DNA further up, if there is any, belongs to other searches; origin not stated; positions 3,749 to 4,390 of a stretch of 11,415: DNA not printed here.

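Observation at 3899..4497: Orphaned encapsulin cargo: intact EncFtn/Flp followed by a shell gene cut off after ~60 codons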

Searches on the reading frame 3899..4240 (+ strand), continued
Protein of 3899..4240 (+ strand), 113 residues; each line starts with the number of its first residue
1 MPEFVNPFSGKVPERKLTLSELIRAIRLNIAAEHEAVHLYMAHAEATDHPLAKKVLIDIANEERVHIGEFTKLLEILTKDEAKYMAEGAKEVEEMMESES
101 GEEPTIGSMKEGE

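Call 33: find_homologous_proteins(query=L088:10917-13523:+, max_evalue=1e-50)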
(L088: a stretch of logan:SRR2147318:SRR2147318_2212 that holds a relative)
Query L088:10917-13523:+ (869 aa): 8000 proteins with E <= 1e-50 among 8000 candidates; the best 120 are listed.
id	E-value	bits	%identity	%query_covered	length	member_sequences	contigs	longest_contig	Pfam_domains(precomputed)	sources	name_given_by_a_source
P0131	0.0e+0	2024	100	100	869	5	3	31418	PF09334.18,PF08264.20,PF13603.13,PF00133.29,PF10458.15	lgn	-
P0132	0.0e+0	1769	85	99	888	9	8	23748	PF09334.18,PF08264.20,PF13603.13,PF00133.29,PF10458.15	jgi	-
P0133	0.0e+0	1522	73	100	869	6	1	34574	PF09334.18,PF01406.26,PF08264.20,PF13603.13,PF00133.29,PF10458.15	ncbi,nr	ncbi:MAG: valine--tRNA ligase [Thermotogae bacterium]|nr:valine--tRNA ligase [Thermotogota bacterium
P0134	0.0e+0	1437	69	100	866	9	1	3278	PF09334.18,PF01406.26,PF08264.20,PF13603.13,PF00133.29,PF10458.15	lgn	-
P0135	0.0e+0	1432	68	100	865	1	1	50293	PF09334.18,PF01406.26,PF08264.20,PF13603.13,PF00133.29,PF10458.15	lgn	-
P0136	0.0e+0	1432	68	100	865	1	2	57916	PF09334.18,PF01406.26,PF08264.20,PF13603.13,PF00133.29,PF10458.15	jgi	-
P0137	0.0e+0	1432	68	100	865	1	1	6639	PF09334.18,PF01406.26,PF08264.20,PF13603.13,PF00133.29,PF10458.15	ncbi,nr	ncbi:MAG: valyl-tRNA synthetase [Thermotoga sp.]|nr:valyl-tRNA synthetase [Thermotoga sp.]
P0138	0.0e+0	1430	68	100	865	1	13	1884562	PF09334.18,PF01406.26,PF08264.20,PF13603.13,PF00133.29,PF10458.15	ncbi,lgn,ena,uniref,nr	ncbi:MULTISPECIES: valine--tRNA ligase [Thermotoga]|uniref:valine--tRNA ligase n=1 Tax=Thermotoga Ta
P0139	0.0e+0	1430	68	100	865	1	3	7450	PF09334.18,PF01406.26,PF08264.20,PF13603.13,PF00133.29,PF10458.15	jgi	-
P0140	0.0e+0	1430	68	100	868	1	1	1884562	PF09334.18,PF01406.26,PF08264.20,PF13603.13,PF00133.29,PF10458.15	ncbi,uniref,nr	ncbi:Valyl-tRNA synthetase [Thermotoga neapolitana DSM 4359]|uniref:Valine--tRNA ligase n=1 Tax=Ther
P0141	0.0e+0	1430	68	100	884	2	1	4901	PF09334.18,PF01406.26,PF08264.20,PF13603.13,PF00133.29,PF10458.15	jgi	-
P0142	0.0e+0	1430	68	100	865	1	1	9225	PF09334.18,PF01406.26,PF08264.20,PF13603.13,PF00133.29,PF10458.15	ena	-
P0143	0.0e+0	1430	68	100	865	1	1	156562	PF09334.18,PF01406.26,PF08264.20,PF13603.13,PF00133.29,PF10458.15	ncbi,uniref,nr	ncbi:valine--tRNA ligase [Thermotoga sp. SG1]|uniref:valine--tRNA ligase n=1 Tax=Thermotoga sp. SG1 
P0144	0.0e+0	1427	68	100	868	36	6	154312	PF09334.18,PF01406.26,PF08264.20,PF13603.13,PF00133.29,PF10458.15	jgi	jgi:valyl-tRNA synthetase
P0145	0.0e+0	1424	68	100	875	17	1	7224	PF09334.18,PF01406.26,PF08264.20,PF13603.13,PF00133.29,PF10458.15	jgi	-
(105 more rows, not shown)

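Call 34: find_encoding_contigs(protein=P0132, flank=10000, max_places=8)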
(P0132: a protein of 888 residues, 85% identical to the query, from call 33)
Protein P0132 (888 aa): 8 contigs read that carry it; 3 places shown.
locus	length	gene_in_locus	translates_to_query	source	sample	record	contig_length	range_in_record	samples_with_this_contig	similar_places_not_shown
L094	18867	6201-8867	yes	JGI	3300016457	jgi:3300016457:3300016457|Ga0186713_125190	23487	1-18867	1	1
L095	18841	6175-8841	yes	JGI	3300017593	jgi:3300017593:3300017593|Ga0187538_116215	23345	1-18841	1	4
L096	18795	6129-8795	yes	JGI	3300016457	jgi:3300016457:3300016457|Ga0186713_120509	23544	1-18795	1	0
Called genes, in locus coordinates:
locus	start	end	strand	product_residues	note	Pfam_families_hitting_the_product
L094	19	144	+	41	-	-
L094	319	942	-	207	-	PF04055:Radical_SAM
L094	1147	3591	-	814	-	PF02861:Clp_N, PF23569:NBD_SMAX1, PF00004:AAA, PF17871:AAA_lid_9, PF00004:AAA, PF07724:AAA_2, PF07728:AAA_5, PF10431:ClpB_D2-small, +10 more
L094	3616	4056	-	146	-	PF27746:Small_heat_shock_put (weak), PF00011:HSP20, PF17886:ArsA_HSP20 (weak)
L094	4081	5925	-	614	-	PF00012:HSP70, PF06723:MreB_Mbl, PF00012:HSP70, PF02782:FGGY_C (weak)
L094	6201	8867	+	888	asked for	PF00133:tRNA-synt_1, PF09334:tRNA-synt_1g, PF13603:tRNA-synt_1_2, PF08264:Anticodon_1, PF10458:Val_tRNA-synt_C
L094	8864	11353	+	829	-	PF01624:MutS_I, PF05188:MutS_II, PF05192:MutS_III, PF05190:MutS_IV, PF00488:MutS_V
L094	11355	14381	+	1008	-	PF00873:ACR_tran, PF02355:SecD_SecF_C (faint)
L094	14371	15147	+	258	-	PF02463:SMC_N (faint), PF00005:ABC_tran, PF13304:AAA_21 (weak)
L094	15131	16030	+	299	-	PF00005:ABC_tran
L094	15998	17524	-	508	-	PF00117:GATase, PF02540:NAD_synthase (faint), PF00958:GMP_synt_C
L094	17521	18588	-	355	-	PF02457:DAC, PF10635:DisA-linker, PF12826:HHH_2 (weak), PF00633:HHH (weak)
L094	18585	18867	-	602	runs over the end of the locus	PF13487:HD_5, PF01966:HD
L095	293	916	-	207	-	PF04055:Radical_SAM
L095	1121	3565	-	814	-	PF02861:Clp_N, PF23569:NBD_SMAX1, PF00004:AAA, PF17871:AAA_lid_9, PF00004:AAA, PF07724:AAA_2, PF07728:AAA_5, PF10431:ClpB_D2-small, +10 more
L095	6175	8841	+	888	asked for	PF00133:tRNA-synt_1, PF09334:tRNA-synt_1g, PF13603:tRNA-synt_1_2, PF08264:Anticodon_1, PF10458:Val_tRNA-synt_C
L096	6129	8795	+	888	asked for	PF00133:tRNA-synt_1, PF09334:tRNA-synt_1g, PF13603:tRNA-synt_1_2, PF08264:Anticodon_1, PF10458:Val_tRNA-synt_C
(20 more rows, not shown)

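Call 35: find_encoding_contigs(protein=P0133, flank=10000, max_places=4)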
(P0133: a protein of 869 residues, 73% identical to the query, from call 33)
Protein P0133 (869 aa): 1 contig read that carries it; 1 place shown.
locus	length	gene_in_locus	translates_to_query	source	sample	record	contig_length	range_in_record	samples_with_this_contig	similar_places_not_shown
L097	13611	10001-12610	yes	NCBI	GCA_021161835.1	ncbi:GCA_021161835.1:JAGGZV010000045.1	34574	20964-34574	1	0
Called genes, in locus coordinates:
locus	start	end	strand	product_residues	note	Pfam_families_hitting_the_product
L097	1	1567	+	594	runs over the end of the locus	PF19864:Radical_SAM_N2, PF04055:Radical_SAM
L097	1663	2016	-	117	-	PF01934:HepT-like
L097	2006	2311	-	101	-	PF01909:NTP_transf_2, PF18765:Polbeta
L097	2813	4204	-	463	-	PF01637:ATPase_2, PF13173:AAA_14, PF13401:AAA_22 (weak), PF03008:DUF234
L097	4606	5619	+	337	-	PF05977:MFS_3, PF07690:MFS_1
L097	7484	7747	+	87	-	PF04232:SpoVS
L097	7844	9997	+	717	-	PF00989:PAS, PF13188:PAS_8 (weak), PF13426:PAS_9, PF00989:PAS (weak), PF08448:PAS_4, PF13188:PAS_8 (weak), PF13185:GAF_2, PF00990:GGDEF, +3 more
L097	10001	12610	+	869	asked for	PF00133:tRNA-synt_1, PF01406:tRNA-synt_1e (faint), PF09334:tRNA-synt_1g, PF13603:tRNA-synt_1_2, PF09334:tRNA-synt_1g (weak), PF08264:Anticodon_1, PF10458:Val_tRNA-synt_C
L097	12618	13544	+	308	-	-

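Call 37: find_encoding_contigs(protein=P0259, flank=3000, max_places=10)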
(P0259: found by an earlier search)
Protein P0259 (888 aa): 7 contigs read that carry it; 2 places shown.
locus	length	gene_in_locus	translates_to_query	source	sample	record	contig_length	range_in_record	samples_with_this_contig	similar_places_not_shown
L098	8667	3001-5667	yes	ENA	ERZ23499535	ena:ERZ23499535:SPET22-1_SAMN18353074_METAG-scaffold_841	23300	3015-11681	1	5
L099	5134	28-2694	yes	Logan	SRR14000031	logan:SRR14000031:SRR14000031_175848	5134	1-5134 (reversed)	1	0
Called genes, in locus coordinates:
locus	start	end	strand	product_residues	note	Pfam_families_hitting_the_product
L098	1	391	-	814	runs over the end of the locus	PF02861:Clp_N, PF23569:NBD_SMAX1, PF00004:AAA, PF17871:AAA_lid_9, PF00004:AAA, PF07724:AAA_2, PF07728:AAA_5, PF10431:ClpB_D2-small, +10 more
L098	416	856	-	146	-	PF27746:Small_heat_shock_put (weak), PF00011:HSP20, PF17886:ArsA_HSP20 (weak)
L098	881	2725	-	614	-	PF00012:HSP70, PF06723:MreB_Mbl, PF00012:HSP70, PF02782:FGGY_C (weak)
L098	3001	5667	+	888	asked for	PF00133:tRNA-synt_1, PF09334:tRNA-synt_1g, PF13603:tRNA-synt_1_2, PF08264:Anticodon_1, PF10458:Val_tRNA-synt_C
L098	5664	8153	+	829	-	PF01624:MutS_I, PF05188:MutS_II, PF05192:MutS_III, PF05190:MutS_IV, PF00488:MutS_V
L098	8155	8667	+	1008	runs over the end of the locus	PF00873:ACR_tran, PF02355:SecD_SecF_C (faint)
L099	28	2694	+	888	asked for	PF00133:tRNA-synt_1, PF09334:tRNA-synt_1g, PF13603:tRNA-synt_1_2, PF08264:Anticodon_1, PF10458:Val_tRNA-synt_C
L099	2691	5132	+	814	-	?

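Call 38: find_encoding_contigs(protein=P0260, flank=3000, max_places=10)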
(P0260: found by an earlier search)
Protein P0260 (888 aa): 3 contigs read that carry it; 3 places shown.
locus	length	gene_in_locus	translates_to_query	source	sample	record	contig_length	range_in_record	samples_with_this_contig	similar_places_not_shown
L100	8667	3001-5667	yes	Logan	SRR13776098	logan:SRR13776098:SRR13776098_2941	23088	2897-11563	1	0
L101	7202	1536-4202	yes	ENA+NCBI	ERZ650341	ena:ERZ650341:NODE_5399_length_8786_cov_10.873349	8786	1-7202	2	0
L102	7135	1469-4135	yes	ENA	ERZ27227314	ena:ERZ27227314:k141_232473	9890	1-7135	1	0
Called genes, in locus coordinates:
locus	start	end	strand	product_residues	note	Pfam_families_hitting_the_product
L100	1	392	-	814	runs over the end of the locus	PF02861:Clp_N, PF23569:NBD_SMAX1, PF00004:AAA, PF17871:AAA_lid_9, PF00004:AAA, PF07724:AAA_2, PF07728:AAA_5, PF10431:ClpB_D2-small, +10 more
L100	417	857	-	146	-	PF27746:Small_heat_shock_put (weak), PF00011:HSP20, PF17886:ArsA_HSP20 (weak)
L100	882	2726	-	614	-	PF00012:HSP70, PF06723:MreB_Mbl, PF00012:HSP70, PF02782:FGGY_C (weak)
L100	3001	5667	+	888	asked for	PF00133:tRNA-synt_1, PF09334:tRNA-synt_1g, PF13603:tRNA-synt_1_2, PF08264:Anticodon_1, PF10458:Val_tRNA-synt_C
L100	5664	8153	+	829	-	PF01624:MutS_I, PF05188:MutS_II, PF05192:MutS_III, PF05190:MutS_IV, PF00488:MutS_V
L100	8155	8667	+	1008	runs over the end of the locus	PF00873:ACR_tran, PF02355:SecD_SecF_C (faint)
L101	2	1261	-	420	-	?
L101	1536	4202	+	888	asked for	PF00133:tRNA-synt_1, PF09334:tRNA-synt_1g, PF13603:tRNA-synt_1_2, PF08264:Anticodon_1, PF10458:Val_tRNA-synt_C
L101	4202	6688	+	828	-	PF01624:MutS_I, PF05188:MutS_II, PF05192:MutS_III, PF05190:MutS_IV, PF00488:MutS_V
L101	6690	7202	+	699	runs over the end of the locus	?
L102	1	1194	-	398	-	?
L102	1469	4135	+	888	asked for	PF00133:tRNA-synt_1, PF09334:tRNA-synt_1g, PF13603:tRNA-synt_1_2, PF08264:Anticodon_1, PF10458:Val_tRNA-synt_C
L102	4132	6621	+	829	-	PF01624:MutS_I, PF05188:MutS_II, PF05192:MutS_III, PF05190:MutS_IV, PF00488:MutS_V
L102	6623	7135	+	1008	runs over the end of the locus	PF00873:ACR_tran, PF02355:SecD_SecF_C (faint)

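Call 40: find_encoding_contigs(protein=P0265, flank=10000, max_places=6)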
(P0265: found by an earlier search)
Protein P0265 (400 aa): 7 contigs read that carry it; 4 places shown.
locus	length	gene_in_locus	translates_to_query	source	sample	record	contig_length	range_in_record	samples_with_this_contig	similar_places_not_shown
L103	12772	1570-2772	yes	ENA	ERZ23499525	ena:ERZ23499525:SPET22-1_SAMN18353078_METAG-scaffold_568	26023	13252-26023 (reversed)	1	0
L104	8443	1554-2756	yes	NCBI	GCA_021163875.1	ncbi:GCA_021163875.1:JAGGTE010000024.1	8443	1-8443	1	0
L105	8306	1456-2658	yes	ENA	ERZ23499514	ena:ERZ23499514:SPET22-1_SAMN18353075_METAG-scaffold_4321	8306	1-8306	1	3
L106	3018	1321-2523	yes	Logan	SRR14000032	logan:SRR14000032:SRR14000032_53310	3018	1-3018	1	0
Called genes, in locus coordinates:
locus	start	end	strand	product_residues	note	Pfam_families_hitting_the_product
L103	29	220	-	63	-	-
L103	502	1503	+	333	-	PF00356:LacI, PF00532:Peripla_BP_1, PF13407:Peripla_BP_4, PF13377:Peripla_BP_3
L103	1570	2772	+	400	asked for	PF01547:SBP_bac_1, PF13416:SBP_bac_8, PF13343:SBP_bac_6 (weak)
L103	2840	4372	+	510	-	PF16296:TM_PBP2_N, PF14785:MalF_P2 (weak), PF00528:BPD_transp_1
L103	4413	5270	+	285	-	PF00528:BPD_transp_1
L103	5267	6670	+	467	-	PF00128:Alpha-amylase, PF16657:Malt_amylase_C (weak), PF22026:Alpha-amylase_C_2 (weak)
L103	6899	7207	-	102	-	PF02915:Rubrerythrin (weak)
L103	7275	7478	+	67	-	-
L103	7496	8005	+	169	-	PF01988:VIT1 (faint)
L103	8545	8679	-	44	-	-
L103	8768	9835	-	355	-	PF00696:AA_kinase, PF01472:PUA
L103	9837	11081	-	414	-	PF00171:Aldedh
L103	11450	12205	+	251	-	PF01022:HTH_5 (weak), PF08220:HTH_DeoR, PF08279:HTH_11, PF00392:GntR (weak), PF00455:DeoRC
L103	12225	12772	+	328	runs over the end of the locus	PF01380:SIS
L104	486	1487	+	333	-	PF00356:LacI, PF00532:Peripla_BP_1, PF13407:Peripla_BP_4, PF13377:Peripla_BP_3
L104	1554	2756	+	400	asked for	PF01547:SBP_bac_1, PF13416:SBP_bac_8, PF13343:SBP_bac_6 (weak)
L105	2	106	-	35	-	?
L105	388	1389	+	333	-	PF00356:LacI, PF00532:Peripla_BP_1, PF13407:Peripla_BP_4, PF13377:Peripla_BP_3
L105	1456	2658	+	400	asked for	PF01547:SBP_bac_1, PF13416:SBP_bac_8, PF13343:SBP_bac_6 (weak)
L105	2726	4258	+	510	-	PF16296:TM_PBP2_N, PF14785:MalF_P2 (weak), PF00528:BPD_transp_1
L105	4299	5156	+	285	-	PF00528:BPD_transp_1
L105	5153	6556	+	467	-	PF00128:Alpha-amylase, PF16657:Malt_amylase_C (weak), PF22026:Alpha-amylase_C_2 (weak)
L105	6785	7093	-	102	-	PF02915:Rubrerythrin (weak)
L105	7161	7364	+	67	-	-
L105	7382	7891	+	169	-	PF01988:VIT1 (faint)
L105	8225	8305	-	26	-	?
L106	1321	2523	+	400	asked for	PF01547:SBP_bac_1, PF13416:SBP_bac_8, PF13343:SBP_bac_6 (weak)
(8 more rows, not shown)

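Call 45: find_related_loci(query=P0026, collection=metagenome_contigs, flank=3000)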
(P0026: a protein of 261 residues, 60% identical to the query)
Query P0026 (261 aa) in metagenome_contigs; peptide patterns used: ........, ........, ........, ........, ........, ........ (x = any residue, [..] = any of these).
53 stretches matched a pattern, but none encodes a relative of the query by tblastn (E <= 1e-3).
